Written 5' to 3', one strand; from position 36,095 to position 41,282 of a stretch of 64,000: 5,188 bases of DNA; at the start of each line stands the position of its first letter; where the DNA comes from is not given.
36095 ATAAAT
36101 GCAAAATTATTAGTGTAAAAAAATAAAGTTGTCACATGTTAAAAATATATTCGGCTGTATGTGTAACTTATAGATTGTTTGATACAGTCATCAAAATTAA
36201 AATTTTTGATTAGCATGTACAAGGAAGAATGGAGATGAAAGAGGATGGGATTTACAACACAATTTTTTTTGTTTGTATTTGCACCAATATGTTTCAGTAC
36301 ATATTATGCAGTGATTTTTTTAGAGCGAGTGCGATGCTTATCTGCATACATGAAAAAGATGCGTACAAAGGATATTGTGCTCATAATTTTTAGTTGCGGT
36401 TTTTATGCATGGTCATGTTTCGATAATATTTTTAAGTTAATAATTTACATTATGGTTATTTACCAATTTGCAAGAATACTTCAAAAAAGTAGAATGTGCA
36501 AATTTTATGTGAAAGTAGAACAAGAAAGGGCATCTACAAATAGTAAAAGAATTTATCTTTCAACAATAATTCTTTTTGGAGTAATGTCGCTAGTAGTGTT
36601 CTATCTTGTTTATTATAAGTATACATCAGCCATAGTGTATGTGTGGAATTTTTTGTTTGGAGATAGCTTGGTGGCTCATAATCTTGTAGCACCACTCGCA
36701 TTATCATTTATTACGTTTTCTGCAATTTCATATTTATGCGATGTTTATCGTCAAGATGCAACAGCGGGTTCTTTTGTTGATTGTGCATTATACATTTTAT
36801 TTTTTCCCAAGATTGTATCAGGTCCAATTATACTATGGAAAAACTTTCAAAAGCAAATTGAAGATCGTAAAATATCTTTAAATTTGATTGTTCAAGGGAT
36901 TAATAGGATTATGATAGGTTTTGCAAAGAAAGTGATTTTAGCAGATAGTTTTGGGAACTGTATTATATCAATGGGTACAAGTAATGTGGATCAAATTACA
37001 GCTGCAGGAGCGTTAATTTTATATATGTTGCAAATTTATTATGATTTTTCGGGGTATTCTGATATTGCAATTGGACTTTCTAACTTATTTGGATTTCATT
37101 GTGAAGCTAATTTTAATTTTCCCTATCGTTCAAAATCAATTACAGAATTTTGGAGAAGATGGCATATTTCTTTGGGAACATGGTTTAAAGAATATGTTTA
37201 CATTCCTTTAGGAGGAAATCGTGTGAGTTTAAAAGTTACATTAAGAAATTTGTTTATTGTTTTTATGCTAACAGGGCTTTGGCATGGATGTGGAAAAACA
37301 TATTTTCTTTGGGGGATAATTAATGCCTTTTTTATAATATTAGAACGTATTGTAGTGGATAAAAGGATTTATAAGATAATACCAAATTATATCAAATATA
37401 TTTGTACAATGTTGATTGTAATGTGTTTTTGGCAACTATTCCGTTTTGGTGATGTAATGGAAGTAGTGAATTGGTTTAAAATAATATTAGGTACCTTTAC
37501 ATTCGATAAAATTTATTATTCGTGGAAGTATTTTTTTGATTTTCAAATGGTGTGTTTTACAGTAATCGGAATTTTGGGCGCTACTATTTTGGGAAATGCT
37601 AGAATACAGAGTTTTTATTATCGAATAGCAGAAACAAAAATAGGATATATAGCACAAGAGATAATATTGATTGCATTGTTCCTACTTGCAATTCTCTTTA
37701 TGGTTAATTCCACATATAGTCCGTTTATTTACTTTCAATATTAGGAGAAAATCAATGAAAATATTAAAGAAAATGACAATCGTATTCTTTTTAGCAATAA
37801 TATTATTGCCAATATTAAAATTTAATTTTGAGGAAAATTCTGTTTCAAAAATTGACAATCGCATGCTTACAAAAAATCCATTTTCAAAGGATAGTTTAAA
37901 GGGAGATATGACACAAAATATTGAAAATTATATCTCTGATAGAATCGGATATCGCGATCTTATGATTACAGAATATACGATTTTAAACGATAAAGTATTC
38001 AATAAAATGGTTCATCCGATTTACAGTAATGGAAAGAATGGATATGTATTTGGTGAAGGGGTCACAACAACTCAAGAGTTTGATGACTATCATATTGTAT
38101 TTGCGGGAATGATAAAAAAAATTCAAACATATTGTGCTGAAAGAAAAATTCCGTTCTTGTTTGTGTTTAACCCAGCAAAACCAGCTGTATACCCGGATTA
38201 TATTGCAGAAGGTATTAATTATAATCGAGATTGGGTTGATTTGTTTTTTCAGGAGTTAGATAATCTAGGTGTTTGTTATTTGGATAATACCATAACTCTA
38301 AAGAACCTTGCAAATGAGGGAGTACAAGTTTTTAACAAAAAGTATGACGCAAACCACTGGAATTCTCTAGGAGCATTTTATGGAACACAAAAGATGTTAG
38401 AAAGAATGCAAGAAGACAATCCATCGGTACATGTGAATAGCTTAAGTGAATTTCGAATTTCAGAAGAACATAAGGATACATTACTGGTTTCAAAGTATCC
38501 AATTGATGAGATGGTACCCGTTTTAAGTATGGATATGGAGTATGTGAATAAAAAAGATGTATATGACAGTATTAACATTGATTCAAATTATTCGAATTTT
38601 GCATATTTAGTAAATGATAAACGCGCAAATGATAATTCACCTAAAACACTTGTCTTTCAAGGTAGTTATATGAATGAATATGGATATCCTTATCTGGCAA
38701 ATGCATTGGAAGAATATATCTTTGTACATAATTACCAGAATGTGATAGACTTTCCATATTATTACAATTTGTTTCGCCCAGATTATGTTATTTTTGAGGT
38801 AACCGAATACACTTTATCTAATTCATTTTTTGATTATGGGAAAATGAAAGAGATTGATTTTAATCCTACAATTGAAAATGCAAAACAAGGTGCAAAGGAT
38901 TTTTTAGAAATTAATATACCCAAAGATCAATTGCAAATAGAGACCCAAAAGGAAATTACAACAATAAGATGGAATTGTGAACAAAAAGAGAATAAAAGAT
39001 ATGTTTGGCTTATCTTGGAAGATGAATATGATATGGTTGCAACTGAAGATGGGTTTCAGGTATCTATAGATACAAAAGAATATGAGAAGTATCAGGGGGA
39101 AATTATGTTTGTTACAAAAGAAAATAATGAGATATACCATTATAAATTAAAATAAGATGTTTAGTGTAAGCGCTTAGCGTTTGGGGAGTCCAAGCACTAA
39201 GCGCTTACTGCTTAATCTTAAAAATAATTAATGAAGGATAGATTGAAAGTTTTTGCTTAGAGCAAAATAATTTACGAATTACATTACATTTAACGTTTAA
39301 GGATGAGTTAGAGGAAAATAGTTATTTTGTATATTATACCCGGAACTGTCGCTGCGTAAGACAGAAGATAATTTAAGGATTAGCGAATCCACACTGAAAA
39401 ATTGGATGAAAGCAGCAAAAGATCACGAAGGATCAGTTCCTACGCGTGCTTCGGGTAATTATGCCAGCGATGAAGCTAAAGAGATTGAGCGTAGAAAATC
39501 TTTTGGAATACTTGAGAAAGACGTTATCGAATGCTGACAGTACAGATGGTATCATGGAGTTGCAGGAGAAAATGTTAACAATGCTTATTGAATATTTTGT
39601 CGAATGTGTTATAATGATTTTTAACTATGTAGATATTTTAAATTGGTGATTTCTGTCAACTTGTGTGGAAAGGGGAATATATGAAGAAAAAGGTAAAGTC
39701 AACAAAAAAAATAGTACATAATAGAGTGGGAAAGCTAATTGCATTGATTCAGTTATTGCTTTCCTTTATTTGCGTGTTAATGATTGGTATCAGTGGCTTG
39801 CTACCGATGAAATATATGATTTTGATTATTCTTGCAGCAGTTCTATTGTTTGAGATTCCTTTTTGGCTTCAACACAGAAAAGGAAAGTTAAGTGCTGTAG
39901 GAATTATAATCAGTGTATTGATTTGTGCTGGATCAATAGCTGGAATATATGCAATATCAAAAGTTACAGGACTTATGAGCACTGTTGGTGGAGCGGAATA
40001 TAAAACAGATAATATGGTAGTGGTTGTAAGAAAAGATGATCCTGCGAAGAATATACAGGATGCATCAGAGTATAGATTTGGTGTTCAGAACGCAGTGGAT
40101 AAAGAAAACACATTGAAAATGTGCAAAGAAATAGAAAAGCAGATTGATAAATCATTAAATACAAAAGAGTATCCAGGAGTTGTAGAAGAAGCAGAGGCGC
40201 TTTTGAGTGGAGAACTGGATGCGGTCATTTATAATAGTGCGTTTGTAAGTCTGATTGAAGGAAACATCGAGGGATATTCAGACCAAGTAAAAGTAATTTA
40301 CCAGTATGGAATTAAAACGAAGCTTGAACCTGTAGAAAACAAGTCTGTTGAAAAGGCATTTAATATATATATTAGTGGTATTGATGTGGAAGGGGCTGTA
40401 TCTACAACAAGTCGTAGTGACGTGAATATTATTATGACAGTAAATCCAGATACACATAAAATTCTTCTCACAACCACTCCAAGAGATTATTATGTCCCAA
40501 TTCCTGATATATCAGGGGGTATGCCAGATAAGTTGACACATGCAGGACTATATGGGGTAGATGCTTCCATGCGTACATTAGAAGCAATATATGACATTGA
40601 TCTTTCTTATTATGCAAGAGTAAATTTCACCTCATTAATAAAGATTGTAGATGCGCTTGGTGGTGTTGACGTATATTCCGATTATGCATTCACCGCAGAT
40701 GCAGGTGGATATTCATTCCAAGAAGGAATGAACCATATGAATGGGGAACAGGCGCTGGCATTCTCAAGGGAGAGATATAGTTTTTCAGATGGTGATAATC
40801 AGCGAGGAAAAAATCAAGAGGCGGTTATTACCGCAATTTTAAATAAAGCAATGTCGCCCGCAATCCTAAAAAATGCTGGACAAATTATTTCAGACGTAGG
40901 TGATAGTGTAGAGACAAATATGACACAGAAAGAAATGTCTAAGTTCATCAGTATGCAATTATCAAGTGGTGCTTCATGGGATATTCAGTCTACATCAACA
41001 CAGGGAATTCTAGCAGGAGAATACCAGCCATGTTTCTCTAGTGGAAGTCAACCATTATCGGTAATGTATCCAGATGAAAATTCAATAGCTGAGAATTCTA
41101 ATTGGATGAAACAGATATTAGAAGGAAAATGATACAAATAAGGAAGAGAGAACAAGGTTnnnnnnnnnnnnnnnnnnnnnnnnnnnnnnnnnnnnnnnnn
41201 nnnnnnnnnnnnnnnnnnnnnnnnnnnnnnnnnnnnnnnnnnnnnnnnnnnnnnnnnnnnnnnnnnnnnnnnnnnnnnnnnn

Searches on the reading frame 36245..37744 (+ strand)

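Call 5: search_protein_families(library=pfam, proteins=[window:36245-37744:+])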
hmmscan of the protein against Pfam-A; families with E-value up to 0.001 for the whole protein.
window:36245-37744:+ (499 aa): 2 families
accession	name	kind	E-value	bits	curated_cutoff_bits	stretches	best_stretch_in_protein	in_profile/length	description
PF03062.24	MBOAT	-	9.5e-27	94.6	27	1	115-370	19-297/337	MBOAT, membrane-bound O-acyltransferase family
PF13813.11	MBOAT_2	-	2.6e-05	24.8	25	1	288-356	3-73/85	Membrane bound O-acyl transferase family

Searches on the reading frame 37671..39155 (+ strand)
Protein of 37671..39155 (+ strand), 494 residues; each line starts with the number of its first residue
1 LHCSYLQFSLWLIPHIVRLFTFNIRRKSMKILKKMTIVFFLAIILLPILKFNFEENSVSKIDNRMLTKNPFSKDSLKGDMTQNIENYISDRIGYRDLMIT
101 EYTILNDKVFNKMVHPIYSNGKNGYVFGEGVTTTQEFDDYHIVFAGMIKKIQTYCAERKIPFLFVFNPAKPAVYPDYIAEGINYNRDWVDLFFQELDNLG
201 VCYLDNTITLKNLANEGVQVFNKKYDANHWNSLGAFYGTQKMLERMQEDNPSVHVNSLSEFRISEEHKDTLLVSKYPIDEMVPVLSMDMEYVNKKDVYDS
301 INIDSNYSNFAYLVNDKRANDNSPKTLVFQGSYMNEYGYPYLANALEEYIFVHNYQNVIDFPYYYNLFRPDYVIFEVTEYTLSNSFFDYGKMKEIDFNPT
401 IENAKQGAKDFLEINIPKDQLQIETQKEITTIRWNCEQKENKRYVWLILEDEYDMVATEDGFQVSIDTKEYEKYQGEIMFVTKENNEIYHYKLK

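Call 5: search_protein_families(library=pfam, proteins=[window:37671-39155:+])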
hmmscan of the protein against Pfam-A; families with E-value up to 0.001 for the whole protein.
window:37671-39155:+ (494 aa): 1 family
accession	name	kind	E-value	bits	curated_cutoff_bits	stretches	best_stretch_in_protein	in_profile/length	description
PF16822.11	ALGX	-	4.7e-06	26.9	26.5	1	146-261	30-144/268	SGNH hydrolase-like domain, acetyltransferase AlgX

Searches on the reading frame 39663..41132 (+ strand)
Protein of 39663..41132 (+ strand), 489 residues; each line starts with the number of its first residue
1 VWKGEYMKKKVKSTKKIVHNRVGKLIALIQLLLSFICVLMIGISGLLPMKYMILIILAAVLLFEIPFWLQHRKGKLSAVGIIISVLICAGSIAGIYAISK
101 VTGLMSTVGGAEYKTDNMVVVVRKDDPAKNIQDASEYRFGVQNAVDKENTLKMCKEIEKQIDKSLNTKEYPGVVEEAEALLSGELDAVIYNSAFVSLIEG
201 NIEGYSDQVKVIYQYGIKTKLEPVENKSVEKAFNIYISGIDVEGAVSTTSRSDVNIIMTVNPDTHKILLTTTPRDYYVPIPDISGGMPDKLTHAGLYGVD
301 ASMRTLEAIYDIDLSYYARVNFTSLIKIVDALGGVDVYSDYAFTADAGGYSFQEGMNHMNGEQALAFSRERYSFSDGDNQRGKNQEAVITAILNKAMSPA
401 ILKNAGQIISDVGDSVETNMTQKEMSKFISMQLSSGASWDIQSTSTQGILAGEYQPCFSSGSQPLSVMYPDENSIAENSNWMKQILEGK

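Call 5: search_protein_families(library=pfam, proteins=[window:39663-41132:+])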
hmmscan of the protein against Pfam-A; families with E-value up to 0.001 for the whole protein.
window:39663-41132:+ (489 aa): 1 family
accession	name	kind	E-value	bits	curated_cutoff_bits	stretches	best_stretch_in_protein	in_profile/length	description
PF03816.19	LytR_cpsA_psr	-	2.4e-40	138.6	24.6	1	251-397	1-149/150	LytR_cpsA_psr family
